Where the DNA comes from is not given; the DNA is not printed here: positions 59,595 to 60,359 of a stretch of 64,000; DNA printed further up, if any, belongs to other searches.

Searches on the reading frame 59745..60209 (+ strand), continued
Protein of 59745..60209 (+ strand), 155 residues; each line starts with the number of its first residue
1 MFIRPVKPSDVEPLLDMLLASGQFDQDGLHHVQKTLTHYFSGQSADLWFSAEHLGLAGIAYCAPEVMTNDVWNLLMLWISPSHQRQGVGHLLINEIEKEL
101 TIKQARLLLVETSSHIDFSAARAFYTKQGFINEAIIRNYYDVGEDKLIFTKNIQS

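Call 54: fold_search(model_id=the predicted structure, library=pdb)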
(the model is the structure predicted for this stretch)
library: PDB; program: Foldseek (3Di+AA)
matches with E <= 10: 1525; with E <= 0.001: 721
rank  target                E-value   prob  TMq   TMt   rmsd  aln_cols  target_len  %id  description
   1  2r7h_B                9.3e-15  1.00  0.89  0.87   1.8       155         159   25  CRYSTAL STRUCTURE OF A putative acetyltransferase of the GNAT family (DDE_3044) FROM DESULFOVIBRIO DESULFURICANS SUBSP (released 2007-09-25)
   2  2r7h_A                2.4e-14  1.00  0.87  0.86   2.1       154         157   25  CRYSTAL STRUCTURE OF A putative acetyltransferase of the GNAT family (DDE_3044) FROM DESULFOVIBRIO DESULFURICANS SUBSP (released 2007-09-25)
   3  1b87                  3.2e-11  1.00  0.81  0.70   4.2       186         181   16  CRYSTAL STRUCTURE OF AN AMINOGLYCOSIDE 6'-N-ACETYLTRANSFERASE (released 1999-06-30)
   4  5isv_B                4.4e-11  1.00  0.75  0.75   3.4       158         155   24  Crystal structure of the ribosomal-protein-S18-alanine N-acetyltransferase from Escherichia coli (released 2016-04-13)
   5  5isv_A                1.0e-10  1.00  0.69  0.69   5.2       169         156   22  Crystal structure of the ribosomal-protein-S18-alanine N-acetyltransferase from Escherichia coli (released 2016-04-13)
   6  1n71_B                1.8e-10  1.00  0.82  0.72   4.1       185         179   18  Crystal structure of aminoglycoside 6'-acetyltransferase type Ii in complex with coenzyme A (released 2003-03-18)
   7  9mto_B                3.4e-10  1.00  0.77  0.82   2.9       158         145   23  Crystal structure of acetyltransferase CBU0801 from Coxiella burnetii (released 2025-01-22)
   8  2cnm_A                3.6e-10  1.00  0.71  0.72   3.4       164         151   22  RimI - Ribosomal S18 N-alpha-protein acetyltransferase in complex with a bisubstrate inhibitor (Cterm-Arg-Arg-Phe-Tyr- (released 2007-05-22)
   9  1n71_A                3.9e-10  1.00  0.81  0.70   4.2       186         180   17  Crystal structure of aminoglycoside 6'-acetyltransferase type Ii in complex with coenzyme A (released 2003-03-18)
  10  2ae6_D                6.4e-10  1.00  0.79  0.84   2.6       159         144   21  Crystal Structure of Acetyltransferase of GNAT family from Enterococcus faecalis V583 (released 2005-09-06)
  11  7bxz_B                7.7e-10  1.00  0.79  0.69   4.7       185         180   17  Crystal structure of the aminoglycoside 6'-N-acetyltransferase from Enterococcus faecium (released 2020-08-12)
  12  4pv6_E                9.8e-10  1.00  0.79  0.81   2.9       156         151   17  Crystal Structure Analysis of Ard1 from Thermoplasma volcanium (released 2015-01-21)
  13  1tiq_A                1.0e-09  1.00  0.71  0.64   4.6       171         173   17  Crystal Structure of an Acetyltransferase (PaiA) in complex with CoA and DTT from Bacillus subtilis, Northeast Structu (released 2004-07-13)
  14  7bxz_A                1.3e-09  1.00  0.81  0.71   4.2       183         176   17  Crystal structure of the aminoglycoside 6'-N-acetyltransferase from Enterococcus faecium (released 2020-08-12)
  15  4mbu_A                1.8e-09  1.00  0.79  0.74   3.4       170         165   14  Crystal structure of N-acetyltransferase from Staphylococcus aureus Mu50 (released 2014-09-03)
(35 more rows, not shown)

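Call 58: find_encoding_contigs(protein=P0019, flank=7000, max_places=1)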
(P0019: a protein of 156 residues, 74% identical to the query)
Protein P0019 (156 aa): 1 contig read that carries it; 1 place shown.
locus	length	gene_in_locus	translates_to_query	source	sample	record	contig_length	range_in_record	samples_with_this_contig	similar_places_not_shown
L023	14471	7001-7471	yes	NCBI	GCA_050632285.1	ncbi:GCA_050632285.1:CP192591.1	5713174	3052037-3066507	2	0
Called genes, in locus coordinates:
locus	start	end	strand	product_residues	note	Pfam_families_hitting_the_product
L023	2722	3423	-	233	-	PF00345:PapD_N, PF02753:PapD_C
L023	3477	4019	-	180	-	PF16970:FimA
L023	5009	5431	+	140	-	PF00196:GerE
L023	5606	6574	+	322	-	PF00126:HTH_1, PF03466:LysR_substrate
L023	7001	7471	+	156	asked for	PF00583:Acetyltransf_1, PF13673:Acetyltransf_10, PF13508:Acetyltransf_7, PF08445:FR47 (faint)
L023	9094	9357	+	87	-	PF00359:PTS_EIIA_2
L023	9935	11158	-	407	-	PF13356:Arm-DNA-bind_3, PF22022:Phage_int_M, PF00589:Phage_integrase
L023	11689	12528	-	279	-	-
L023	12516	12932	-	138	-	-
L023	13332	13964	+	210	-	PF00072:Response_reg, PF00196:GerE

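Call 59: find_encoding_contigs(protein=P0024, flank=7000, max_places=1)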
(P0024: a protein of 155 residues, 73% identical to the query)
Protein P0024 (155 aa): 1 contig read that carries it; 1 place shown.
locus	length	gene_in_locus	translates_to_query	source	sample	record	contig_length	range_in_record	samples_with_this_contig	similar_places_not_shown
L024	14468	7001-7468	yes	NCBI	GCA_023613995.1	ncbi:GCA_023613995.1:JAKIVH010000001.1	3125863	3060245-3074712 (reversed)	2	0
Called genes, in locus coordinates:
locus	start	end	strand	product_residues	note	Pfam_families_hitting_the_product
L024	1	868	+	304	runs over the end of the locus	PF04829:PT-VENN, PF21726:DUF6862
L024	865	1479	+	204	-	-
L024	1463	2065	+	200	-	-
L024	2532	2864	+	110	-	PF20212:DUF6572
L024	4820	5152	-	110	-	PF20212:DUF6572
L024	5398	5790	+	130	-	-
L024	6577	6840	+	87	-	-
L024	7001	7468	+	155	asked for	PF00583:Acetyltransf_1, PF13673:Acetyltransf_10, PF13508:Acetyltransf_7, PF08445:FR47 (weak)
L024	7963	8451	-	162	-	PF01047:MarR, PF12802:MarR_2, PF13601:HTH_34 (weak), PF13463:HTH_27 (weak)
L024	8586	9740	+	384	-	PF07690:MFS_1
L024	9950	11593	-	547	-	PF09586:YfhO (faint)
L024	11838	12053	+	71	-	-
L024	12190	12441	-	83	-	-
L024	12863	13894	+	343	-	PF00135:COesterase (weak), PF20434:BD-FAE, PF07859:Abhydrolase_3, PF12146:Hydrolase_4 (faint), PF00326:Peptidase_S9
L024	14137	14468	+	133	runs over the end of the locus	-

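Call 60: find_encoding_contigs(protein=P0006, flank=7000, max_places=1)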
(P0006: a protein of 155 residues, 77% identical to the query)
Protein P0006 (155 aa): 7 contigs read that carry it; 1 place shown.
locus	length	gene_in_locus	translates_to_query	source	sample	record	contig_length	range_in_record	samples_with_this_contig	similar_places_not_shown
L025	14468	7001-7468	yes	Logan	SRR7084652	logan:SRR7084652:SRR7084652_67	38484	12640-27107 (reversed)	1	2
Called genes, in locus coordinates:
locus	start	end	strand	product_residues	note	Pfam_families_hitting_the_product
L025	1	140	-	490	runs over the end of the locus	PF00171:Aldedh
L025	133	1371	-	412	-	PF13347:MFS_2 (weak), PF07690:MFS_1, PF00083:Sugar_tr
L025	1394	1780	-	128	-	PF02962:CHMI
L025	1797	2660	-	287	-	PF02900:LigB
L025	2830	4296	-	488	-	PF00171:Aldedh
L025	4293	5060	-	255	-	PF01557:FAA_hydrolase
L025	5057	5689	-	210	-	PF01557:FAA_hydrolase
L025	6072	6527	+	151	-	PF22381:Staph_reg_Sar_Rot (weak), PF01047:MarR, PF12802:MarR_2 (weak)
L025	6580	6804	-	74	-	-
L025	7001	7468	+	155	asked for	PF13420:Acetyltransf_4 (weak), PF00583:Acetyltransf_1, PF13673:Acetyltransf_10, PF13508:Acetyltransf_7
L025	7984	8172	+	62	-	-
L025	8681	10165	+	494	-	PF12792:CSS-motif, PF00563:EAL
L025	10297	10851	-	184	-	PF27348:EcpR_N, PF00196:GerE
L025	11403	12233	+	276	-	PF00486:Trans_reg_C (weak)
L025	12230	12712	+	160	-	-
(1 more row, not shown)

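Call 61: find_encoding_contigs(protein=P0037, flank=7000, max_places=1)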
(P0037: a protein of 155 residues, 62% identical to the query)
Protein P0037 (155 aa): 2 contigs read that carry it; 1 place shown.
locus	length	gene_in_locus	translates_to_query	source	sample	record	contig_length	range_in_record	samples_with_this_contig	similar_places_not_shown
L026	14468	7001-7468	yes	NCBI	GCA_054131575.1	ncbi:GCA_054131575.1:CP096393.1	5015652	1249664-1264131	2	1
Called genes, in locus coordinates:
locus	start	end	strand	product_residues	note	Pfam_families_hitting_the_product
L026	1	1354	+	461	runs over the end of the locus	PF01406:tRNA-synt_1e, PF09334:tRNA-synt_1g (weak), PF00133:tRNA-synt_1 (weak), PF09334:tRNA-synt_1g (weak), PF01921:tRNA-synt_1f (weak), PF09190:DALR_2, PF23493:CysS_C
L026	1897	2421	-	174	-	PF04307:YdjM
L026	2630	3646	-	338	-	PF00356:LacI, PF00532:Peripla_BP_1, PF13407:Peripla_BP_4 (faint), PF13377:Peripla_BP_3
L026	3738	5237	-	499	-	PF02378:PTS_EIIC, PF00367:PTS_EIIB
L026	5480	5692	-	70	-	PF13275:S4_2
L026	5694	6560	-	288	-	PF00763:THF_DHG_CYH, PF02882:THF_DHG_CYH_C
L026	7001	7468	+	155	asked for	PF00583:Acetyltransf_1, PF13673:Acetyltransf_10, PF13508:Acetyltransf_7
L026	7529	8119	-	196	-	PF00440:TetR_N, PF21351:TetR_C_41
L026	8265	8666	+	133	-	PF01042:Ribonuc_L-PSP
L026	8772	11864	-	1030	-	-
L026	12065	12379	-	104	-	-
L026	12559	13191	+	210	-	PF00072:Response_reg, PF00196:GerE, PF08281:Sigma70_r4_2 (weak)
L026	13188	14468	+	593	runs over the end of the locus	PF00512:HisKA, PF02518:HATPase_c, PF00072:Response_reg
